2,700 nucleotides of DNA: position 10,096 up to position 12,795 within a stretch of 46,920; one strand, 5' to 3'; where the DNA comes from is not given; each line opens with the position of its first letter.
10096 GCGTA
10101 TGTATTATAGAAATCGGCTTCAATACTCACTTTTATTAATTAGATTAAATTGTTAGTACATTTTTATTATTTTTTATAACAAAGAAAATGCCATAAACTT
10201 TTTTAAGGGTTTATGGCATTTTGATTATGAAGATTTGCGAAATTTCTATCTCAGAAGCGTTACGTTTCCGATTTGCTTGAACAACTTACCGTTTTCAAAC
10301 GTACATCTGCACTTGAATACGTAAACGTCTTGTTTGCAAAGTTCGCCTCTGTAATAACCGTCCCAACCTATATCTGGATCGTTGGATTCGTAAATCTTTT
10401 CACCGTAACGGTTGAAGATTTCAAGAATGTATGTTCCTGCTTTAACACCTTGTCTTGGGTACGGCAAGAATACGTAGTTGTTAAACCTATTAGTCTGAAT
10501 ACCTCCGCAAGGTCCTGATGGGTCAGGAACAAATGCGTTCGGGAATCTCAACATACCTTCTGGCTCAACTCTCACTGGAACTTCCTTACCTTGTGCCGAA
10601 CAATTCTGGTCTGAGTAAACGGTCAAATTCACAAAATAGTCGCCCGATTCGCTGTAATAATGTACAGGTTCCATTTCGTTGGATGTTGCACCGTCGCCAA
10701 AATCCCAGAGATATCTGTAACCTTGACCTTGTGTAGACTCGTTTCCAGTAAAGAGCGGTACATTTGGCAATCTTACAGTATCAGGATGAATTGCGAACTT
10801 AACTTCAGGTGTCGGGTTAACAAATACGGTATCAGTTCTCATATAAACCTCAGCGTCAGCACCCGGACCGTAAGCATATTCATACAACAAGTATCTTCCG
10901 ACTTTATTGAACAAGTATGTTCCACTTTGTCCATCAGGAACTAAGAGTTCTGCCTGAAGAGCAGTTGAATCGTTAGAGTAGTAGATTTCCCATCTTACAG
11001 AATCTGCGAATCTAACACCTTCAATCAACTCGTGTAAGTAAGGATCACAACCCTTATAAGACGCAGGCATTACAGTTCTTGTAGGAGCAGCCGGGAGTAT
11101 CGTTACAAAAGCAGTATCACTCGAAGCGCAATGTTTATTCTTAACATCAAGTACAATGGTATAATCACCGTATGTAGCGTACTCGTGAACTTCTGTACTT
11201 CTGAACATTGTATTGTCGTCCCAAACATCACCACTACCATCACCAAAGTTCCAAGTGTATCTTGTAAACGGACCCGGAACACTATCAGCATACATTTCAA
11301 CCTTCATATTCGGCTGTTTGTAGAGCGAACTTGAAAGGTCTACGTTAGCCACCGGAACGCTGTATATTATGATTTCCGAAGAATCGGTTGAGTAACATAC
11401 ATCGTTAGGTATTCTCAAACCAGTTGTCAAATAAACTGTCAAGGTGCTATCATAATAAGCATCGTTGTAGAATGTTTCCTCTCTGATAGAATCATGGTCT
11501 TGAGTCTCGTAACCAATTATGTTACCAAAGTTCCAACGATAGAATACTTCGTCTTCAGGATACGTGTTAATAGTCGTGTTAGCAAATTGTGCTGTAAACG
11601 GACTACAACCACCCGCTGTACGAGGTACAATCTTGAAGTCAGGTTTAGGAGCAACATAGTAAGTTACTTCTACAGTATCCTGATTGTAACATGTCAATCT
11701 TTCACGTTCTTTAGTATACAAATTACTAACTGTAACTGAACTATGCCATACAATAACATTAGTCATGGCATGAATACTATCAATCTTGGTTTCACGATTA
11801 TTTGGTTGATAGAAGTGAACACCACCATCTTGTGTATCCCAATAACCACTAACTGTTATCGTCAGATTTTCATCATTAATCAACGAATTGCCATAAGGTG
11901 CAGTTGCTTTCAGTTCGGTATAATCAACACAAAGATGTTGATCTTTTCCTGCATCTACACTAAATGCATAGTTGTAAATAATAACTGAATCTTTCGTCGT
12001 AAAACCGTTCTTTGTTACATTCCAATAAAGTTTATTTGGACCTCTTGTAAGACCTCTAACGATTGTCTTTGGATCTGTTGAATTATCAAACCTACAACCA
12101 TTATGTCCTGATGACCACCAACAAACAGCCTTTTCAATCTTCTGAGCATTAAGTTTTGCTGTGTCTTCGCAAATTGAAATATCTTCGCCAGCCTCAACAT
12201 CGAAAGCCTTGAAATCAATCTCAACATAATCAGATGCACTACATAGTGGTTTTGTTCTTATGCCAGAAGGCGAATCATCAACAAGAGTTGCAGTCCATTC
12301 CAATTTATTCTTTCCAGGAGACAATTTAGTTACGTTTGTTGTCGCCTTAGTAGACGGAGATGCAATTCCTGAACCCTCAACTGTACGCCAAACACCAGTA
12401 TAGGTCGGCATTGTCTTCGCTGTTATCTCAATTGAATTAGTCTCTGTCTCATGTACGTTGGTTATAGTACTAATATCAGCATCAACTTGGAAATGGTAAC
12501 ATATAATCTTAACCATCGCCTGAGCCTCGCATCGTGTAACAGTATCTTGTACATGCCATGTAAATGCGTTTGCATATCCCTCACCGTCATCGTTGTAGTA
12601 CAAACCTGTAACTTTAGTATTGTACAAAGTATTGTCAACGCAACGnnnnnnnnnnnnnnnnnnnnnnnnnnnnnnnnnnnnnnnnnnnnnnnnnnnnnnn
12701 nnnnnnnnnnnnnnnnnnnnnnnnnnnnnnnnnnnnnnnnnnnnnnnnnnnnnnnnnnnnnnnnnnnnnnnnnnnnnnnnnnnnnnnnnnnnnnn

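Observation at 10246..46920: One >12,200-codon gene encoding a T9SS type-B cargo fills 78% of the window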

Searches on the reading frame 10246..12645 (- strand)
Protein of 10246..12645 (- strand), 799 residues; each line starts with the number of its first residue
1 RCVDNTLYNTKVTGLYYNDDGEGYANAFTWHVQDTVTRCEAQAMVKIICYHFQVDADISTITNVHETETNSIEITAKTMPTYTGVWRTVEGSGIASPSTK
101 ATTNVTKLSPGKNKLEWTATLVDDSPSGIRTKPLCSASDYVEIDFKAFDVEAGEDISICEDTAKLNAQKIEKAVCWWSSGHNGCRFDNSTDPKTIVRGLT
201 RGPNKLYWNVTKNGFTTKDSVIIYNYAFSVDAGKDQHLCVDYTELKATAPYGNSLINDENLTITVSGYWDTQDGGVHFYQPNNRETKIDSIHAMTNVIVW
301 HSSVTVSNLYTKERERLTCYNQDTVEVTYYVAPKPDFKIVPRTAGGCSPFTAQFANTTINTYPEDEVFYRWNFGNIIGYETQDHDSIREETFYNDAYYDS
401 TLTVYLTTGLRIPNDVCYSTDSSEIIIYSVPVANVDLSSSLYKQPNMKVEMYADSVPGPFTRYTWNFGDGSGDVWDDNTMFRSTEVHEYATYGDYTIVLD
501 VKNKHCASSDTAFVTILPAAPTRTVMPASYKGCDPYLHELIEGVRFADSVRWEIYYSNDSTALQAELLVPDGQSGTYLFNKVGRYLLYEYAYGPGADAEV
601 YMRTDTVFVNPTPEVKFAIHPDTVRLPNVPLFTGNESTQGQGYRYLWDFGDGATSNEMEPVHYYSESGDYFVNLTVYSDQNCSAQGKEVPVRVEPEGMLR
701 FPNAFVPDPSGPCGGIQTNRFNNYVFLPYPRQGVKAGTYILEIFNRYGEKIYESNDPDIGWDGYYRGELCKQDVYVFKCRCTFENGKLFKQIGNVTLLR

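Call 7: search_protein_families(library=pfam, proteins=[window:10246-12645:-], max_evalue=0.01)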
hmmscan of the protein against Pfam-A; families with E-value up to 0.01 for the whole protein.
window:10246-12645:- (799 aa): 3 families
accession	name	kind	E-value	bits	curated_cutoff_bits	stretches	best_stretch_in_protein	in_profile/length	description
PF18911.6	PKD_4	-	9e-25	87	27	2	610-692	1-84/85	PKD domain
PF00801.26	PKD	-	3.2e-17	62.8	23.5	2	440-515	8-79/80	PKD domain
PF13585.12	CHU_C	-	4.1e-05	24.1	27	1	739-781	29-72/86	CHU_C Type IX secretion signal domain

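Call 8: search_protein_families(library=ncbifam, proteins=[window:10246-12645:-], max_evalue=0.01)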
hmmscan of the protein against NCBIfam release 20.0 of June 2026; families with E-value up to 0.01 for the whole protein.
window:10246-12645:- (799 aa): 2 families
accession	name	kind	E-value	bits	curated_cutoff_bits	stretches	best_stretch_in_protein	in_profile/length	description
TIGR00864.1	PCC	subfamily_domain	2.4e-07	27.6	1861.4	1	430-508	1056-1128/2700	polycystin cation channel protein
TIGR04131.1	Bac_Flav_CTERM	domain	2.2e-06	27.7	35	1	739-797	29-83/85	T9SS type B sorting domain-containing protein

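Call 22: find_homologous_proteins(query=window:10246-12645:-, max_evalue=0.00001)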
Query window:10246-12645:- (799 aa): 395 proteins with E <= 0.00001 among 5766 candidates; the best 120 are listed.
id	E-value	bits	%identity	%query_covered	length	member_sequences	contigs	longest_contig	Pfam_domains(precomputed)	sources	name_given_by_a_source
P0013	8.3e-247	840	58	81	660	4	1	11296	PF00801.27,PF13585.13,PF18911.7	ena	-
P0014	2.1e-197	676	60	61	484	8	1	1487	PF00801.27,PF13585.13,PF18911.7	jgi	jgi:gliding motility-associated-like protein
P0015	2.1e-128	448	33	100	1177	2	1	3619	PF22352.3,PF00801.27,PF13585.13,PF18911.7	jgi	jgi:PKD repeat protein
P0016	2.2e-81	292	34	57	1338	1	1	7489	PF00801.27,PF18911.7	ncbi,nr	ncbi:MAG: PKD domain-containing protein, partial [Bacteroidetes bacterium]|nr:PKD domain-containing 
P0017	5.4e-74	268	25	90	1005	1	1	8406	PF22352.3,PF00801.27,PF13585.13,PF18911.7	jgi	jgi:gliding motility-associated-like protein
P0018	1.1e-72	264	33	57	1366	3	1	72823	PF00801.27,PF13585.13,PF18911.7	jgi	-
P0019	1.6e-71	260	31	60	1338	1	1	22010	PF00801.27,PF13585.13,PF18911.7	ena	-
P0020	2.7e-71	259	34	57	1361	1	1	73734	PF00801.27,PF13585.13,PF18911.7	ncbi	ncbi:MAG: PKD domain-containing protein [Bacteroidota bacterium]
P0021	6.1e-71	258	25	54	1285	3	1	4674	PF16820.12,PF00801.27,PF13585.13,PF08329.17,PF18911.7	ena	-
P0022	2.4e-70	256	32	57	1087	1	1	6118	PF00801.27,PF13585.13,PF18911.7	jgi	jgi:gliding motility-associated-like protein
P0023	3.4e-70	255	28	42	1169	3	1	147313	PF22352.3,PF18962.8,PF23032.2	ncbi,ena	-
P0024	2.3e-69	253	32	57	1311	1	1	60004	PF00801.27,PF13585.13,PF18911.7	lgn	-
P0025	1.3e-68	250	32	57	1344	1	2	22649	PF00801.27,PF18911.7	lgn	-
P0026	6.5e-68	248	33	62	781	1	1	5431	PF00801.27,PF13585.13,PF18911.7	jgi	jgi:gliding motility-associated-like protein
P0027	1.4e-67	247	33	60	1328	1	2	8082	PF00801.27,PF13585.13,PF18911.7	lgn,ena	-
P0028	5.2e-67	245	30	60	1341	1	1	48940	PF00801.27,PF13585.13,PF18911.7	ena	-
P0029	4.4e-64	235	32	57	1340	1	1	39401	PF00801.27,PF13585.13,PF18911.7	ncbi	-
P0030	3.8e-63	232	31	57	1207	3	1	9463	PF00801.27,PF13585.13,PF18911.7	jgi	jgi:gliding motility-associated-like protein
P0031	8.2e-61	224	33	60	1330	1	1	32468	PF16820.12,PF00801.27,PF13585.13,PF18911.7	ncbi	-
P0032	9.4e-61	224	30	66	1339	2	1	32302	PF00801.27,PF13585.13,PF18911.7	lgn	-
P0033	1.5e-60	223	29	67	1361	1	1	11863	PF00801.27,PF13585.13,PF18911.7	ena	-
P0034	4.6e-60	222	32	57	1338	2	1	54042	PF00801.27,PF13585.13,PF18911.7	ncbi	-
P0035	7.4e-60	221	32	42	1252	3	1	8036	PF00801.27,PF13585.13,PF18911.7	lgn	-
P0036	5.7e-59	218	28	42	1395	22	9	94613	PF00801.27,PF13585.13,PF18911.7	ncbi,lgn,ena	-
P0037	2.6e-58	216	28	42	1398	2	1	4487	PF00801.27,PF13585.13,PF08329.17,PF18911.7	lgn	-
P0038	2.9e-58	216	25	43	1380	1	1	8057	PF22352.3,PF00801.27,PF18981.7,PF13585.13,PF08329.17,PF18911.7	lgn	-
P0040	2.0e-54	203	28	60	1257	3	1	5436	PF00801.27,PF13585.13,PF18911.7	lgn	-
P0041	3.7e-54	202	29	69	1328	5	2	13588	PF00801.27,PF13585.13,PF18911.7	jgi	jgi:PKD repeat protein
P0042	9.1e-54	201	26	61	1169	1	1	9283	PF00801.27,PF13585.13,PF18911.7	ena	-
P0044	1.9e-52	197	26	67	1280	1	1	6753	PF00801.27,PF13585.13,PF18911.7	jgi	jgi:gliding motility-associated-like protein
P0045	1.4e-51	194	30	62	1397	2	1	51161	PF00801.27,PF13585.13,PF18911.7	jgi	jgi:gliding motility-associated-like protein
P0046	3.0e-51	193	26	80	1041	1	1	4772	PF00801.27,PF13585.13,PF18911.7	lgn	-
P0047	4.1e-51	192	24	39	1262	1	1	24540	PF16820.12,PF00801.27,PF13585.13,PF08329.17,PF18911.7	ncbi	-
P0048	2.9e-50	189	27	57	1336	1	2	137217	PF00801.27,PF13585.13,PF18911.7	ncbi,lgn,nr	ncbi:MAG: PKD domain-containing protein [Bacteroidetes bacterium]|nr:PKD domain-containing protein [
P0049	3.0e-50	189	24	42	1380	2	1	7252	PF00801.27,PF13585.13,PF08329.17,PF18911.7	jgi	jgi:gliding motility-associated-like protein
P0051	4.8e-47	179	38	23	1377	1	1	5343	PF00801.27,PF13585.13,PF18911.7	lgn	-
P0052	1.2e-46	178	26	47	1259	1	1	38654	PF00801.27,PF18981.7,PF13585.13,PF08329.17,PF18911.7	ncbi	-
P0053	1.9e-46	177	27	42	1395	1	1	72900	PF22352.3,PF00801.27,PF13585.13,PF18911.7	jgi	jgi:gliding motility-associated-like protein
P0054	5.0e-46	175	30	62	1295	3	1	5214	PF19408.6,PF00801.27,PF13585.13,PF18911.7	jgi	-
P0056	1.1e-45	174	26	60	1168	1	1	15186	PF00801.27,PF13585.13,PF18911.7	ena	-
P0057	1.2e-45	174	28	59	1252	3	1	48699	PF00801.27,PF13585.13,PF18911.7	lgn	-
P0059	4.1e-45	172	25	60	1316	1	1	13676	PF00801.27,PF18981.7,PF13585.13,PF08329.17,PF18911.7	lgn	-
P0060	7.0e-45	172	25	56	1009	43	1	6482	PF00801.27,PF13585.13,PF08329.17,PF18911.7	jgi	jgi:gliding motility-associated-like protein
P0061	8.4e-45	171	29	58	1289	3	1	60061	PF00801.27,PF13585.13,PF18911.7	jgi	jgi:gliding motility-associated-like protein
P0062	9.4e-45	171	24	61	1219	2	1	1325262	PF16820.12,PF00801.27,PF13585.13,PF08329.17,PF06832.19,PF18911.7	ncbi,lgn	-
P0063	2.6e-44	170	26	42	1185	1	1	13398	PF00801.27,PF13585.13,PF08329.17,PF18911.7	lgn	-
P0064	8.0e-44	168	28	60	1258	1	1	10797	PF00801.27,PF13585.13,PF18911.7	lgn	-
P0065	1.8e-43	167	24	50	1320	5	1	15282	PF00801.27,PF13585.13,PF18911.7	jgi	-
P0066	1.3e-42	164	25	57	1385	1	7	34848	PF00801.27,PF24681.2,PF13585.13,PF13415.13,PF24981.2,PF18911.7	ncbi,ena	-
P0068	1.5e-41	161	23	60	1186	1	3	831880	PF00801.27,PF13585.13,PF18911.7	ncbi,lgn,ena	-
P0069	2.0e-41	160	23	54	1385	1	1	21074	PF22352.3,PF00801.27,PF13585.13,PF18911.7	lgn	-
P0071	6.2e-41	159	28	60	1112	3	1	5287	PF00801.27,PF13585.13,PF18483.9,PF19081.7,PF18911.7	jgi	jgi:gliding motility-associated-like protein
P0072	6.4e-41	159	29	61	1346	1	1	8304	PF00801.27,PF13585.13,PF07691.18,PF18911.7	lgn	-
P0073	6.7e-41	158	26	59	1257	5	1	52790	PF00801.27,PF13585.13,PF18911.7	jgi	jgi:gliding motility-associated-like protein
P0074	7.5e-41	158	25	60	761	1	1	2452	PF00801.27,PF13585.13,PF18911.7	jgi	jgi:PKD repeat protein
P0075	8.5e-41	158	28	60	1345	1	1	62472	PF00801.27,PF13585.13,PF07691.18,PF18911.7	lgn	-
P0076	1.0e-40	158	26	48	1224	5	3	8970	PF19408.6,PF00801.27,PF13585.13,PF18911.7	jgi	jgi:PKD repeat protein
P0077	1.3e-40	158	38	23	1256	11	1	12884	PF00801.27,PF13585.13,PF18911.7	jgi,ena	jgi:gliding motility-associated-like protein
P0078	2.9e-40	156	27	39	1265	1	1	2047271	PF16820.12,PF00801.27,PF18981.7,PF13585.13,PF08329.17,PF18911.7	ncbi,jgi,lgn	jgi:gliding motility-associated-like protein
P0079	4.1e-40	156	24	59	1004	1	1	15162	PF00801.27,PF13585.13,PF08329.17,PF18911.7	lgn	-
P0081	5.3e-40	156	26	63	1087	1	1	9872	PF00801.27,PF13585.13,PF18911.7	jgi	-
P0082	1.2e-39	154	26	48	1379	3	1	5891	PF00801.27,PF13585.13,PF19081.7,PF18911.7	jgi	jgi:PKD repeat protein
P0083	6.5e-39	152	37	23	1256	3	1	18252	PF00801.27,PF13585.13,PF18911.7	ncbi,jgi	jgi:gliding motility-associated-like protein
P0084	6.6e-39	152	24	48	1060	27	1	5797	PF19406.6,PF00801.27,PF13585.13,PF08329.17,PF18911.7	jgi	jgi:gliding motility-associated-like protein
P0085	1.0e-38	151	27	59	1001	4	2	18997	PF26766.1,PF00801.27,PF13585.13,PF18911.7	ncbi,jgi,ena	jgi:gliding motility-associated-like protein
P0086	1.0e-38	151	22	72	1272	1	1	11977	PF00801.27,PF18981.7,PF13585.13,PF08329.17,PF18911.7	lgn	-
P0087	1.2e-38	151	24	65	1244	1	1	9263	PF22352.3,PF00801.27,PF13585.13,PF08329.17,PF19081.7,PF18911.7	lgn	-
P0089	3.4e-38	150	25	61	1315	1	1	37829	PF00801.27,PF13585.13,PF08329.17,PF18911.7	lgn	-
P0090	1.5e-37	147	28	16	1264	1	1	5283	PF00801.27,PF13585.13,PF08329.17,PF18911.7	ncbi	ncbi:MAG TPA: PKD domain-containing protein, partial [Segetibacter sp.]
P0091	1.8e-37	147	22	52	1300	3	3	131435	PF22352.3,PF00801.27,PF13585.13,PF18911.7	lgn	-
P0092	1.8e-37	147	25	57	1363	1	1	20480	PF00801.27,PF13585.13,PF25778.2,PF06739.18,PF18911.7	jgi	jgi:gliding motility-associated-like protein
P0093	4.6e-37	146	25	48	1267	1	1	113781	PF00801.27,PF18981.7,PF13585.13,PF08329.17,PF18911.7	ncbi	ncbi:MAG: PKD domain-containing protein [Segetibacter sp.]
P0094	2.8e-36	143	27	59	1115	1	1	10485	PF16820.12,PF00801.27,PF13585.13,PF08329.17,PF18911.7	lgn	-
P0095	5.2e-36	142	23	48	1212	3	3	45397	PF00801.27,PF13585.13,PF08329.17,PF18911.7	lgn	-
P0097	1.5e-35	141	26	60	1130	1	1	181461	PF22352.3,PF00801.27,PF13585.13,PF18483.9,PF00139.27,PF19081.7,PF18911.7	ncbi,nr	ncbi:MAG: PKD domain-containing protein [Flavobacteriales bacterium]|nr:PKD domain-containing protei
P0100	9.5e-35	138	22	60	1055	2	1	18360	PF00801.27,PF13585.13,PF08329.17,PF18911.7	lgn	-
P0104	6.8e-34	135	23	60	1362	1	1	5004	PF22352.3,PF00801.27,PF13585.13,PF18911.7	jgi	jgi:gliding motility-associated-like protein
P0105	7.0e-34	135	33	24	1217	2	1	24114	PF00801.27,PF13585.13,PF08329.17,PF18911.7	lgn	-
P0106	7.2e-33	132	24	60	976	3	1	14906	PF00801.27,PF13585.13,PF08329.17,PF18911.7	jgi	jgi:PKD repeat protein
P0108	4.7e-32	129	29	33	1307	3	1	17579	PF00801.27,PF13585.13,PF08329.17,PF18911.7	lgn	-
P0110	9.9e-32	128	28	28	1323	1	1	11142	PF22352.3,PF00801.27,PF13585.13,PF08329.17,PF18911.7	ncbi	-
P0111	2.2e-31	127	23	54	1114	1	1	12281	PF00801.27,PF13585.13,PF08329.17,PF18911.7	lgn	-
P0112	4.5e-31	126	24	48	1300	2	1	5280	PF22352.3,PF00801.27,PF18981.7,PF13585.13,PF08329.17,PF18911.7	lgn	-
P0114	1.3e-30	124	25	57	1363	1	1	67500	PF00801.27,PF13585.13,PF25778.2,PF06739.18,PF18911.7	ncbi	-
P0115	2.6e-30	123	28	48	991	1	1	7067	PF00801.27,PF13585.13,PF18911.7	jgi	jgi:PKD repeat protein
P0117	3.7e-30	123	24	60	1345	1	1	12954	PF22352.3,PF00801.27,PF13585.13,PF18483.9,PF00139.27,PF19081.7,PF18911.7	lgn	-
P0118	4.1e-30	123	25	47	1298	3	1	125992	PF22352.3,PF00801.27,PF13585.13,PF08329.17,PF18911.7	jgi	jgi:gliding motility-associated-like protein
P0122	3.5e-29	120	28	57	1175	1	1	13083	PF16820.12,PF00801.27,PF13585.13,PF25778.2,PF06739.18,PF18911.7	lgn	-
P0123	5.2e-29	119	28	46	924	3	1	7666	PF00801.27,PF13585.13,PF18911.7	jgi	jgi:gliding motility-associated-like protein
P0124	5.4e-29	119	26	60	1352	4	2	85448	PF22352.3,PF00801.27,PF13585.13,PF18483.9,PF00139.27,PF08329.17,PF19081.7,PF18911.7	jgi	jgi:gliding motility-associated-like protein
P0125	5.5e-29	119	26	60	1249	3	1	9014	PF00801.27,PF13573.13,PF13585.13,PF25778.2,PF18911.7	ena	-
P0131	5.7e-28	116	23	61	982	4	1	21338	PF00801.27,PF13585.13,PF18911.7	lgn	-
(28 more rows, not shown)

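Call 35: search_protein_families(library=ncbifam, proteins=[P0013, P0014, P0015], max_evalue=0.1)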
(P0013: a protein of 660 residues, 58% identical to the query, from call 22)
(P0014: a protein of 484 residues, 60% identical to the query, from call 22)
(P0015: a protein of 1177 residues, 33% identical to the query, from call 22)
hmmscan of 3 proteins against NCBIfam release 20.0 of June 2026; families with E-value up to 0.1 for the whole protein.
P0013 (660 aa): 3 families
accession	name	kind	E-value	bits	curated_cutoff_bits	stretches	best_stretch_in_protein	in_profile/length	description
TIGR04131.1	Bac_Flav_CTERM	domain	3.5e-06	27.1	35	1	576-635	28-83/85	T9SS type B sorting domain-containing protein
TIGR00864.1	PCC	subfamily_domain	1.2e-05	21.9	1861.4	2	478-528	1083-1134/2700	polycystin cation channel protein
NF058578.1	CPR_pilus_PamR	equivalog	0.0021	17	300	0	282-356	160-236/297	pilus system RbmA-like protein PamR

P0014 (484 aa): 3 families
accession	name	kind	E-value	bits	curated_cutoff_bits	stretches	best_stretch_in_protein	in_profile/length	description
TIGR04131.1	Bac_Flav_CTERM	domain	1.1e-07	31.8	35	1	386-482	2-83/85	T9SS type B sorting domain-containing protein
TIGR00864.1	PCC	subfamily_domain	6.3e-07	26.2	1861.4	2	308-362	1405-1459/2700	polycystin cation channel protein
NF058578.1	CPR_pilus_PamR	equivalog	0.0007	18.5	300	0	128-203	159-236/297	pilus system RbmA-like protein PamR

P0015 (1177 aa): 2 families
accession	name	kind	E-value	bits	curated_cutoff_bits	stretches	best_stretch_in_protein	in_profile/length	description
TIGR04131.1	Bac_Flav_CTERM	domain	0.0091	16.1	35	1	1109-1149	22-62/85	T9SS type B sorting domain-containing protein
TIGR03769.1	P_ac_wall_RPT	domain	0.012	16.1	30.9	0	957-983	7-35/41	TIGR03769 domain-containing protein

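Call 42: find_encoding_contigs(protein=P0013, flank=10000, max_places=4)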
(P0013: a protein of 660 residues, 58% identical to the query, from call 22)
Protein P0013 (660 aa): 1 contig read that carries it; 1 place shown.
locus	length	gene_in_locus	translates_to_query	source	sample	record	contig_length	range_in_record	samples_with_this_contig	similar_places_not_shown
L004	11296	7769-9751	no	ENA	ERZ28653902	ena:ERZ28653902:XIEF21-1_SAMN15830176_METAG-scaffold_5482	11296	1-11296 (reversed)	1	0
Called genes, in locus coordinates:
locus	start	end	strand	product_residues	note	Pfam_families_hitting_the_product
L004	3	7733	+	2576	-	?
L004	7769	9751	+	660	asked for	PF00801:PKD (weak), PF18911:PKD_4, PF00801:PKD, PF13585:CHU_C (faint)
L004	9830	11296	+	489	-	?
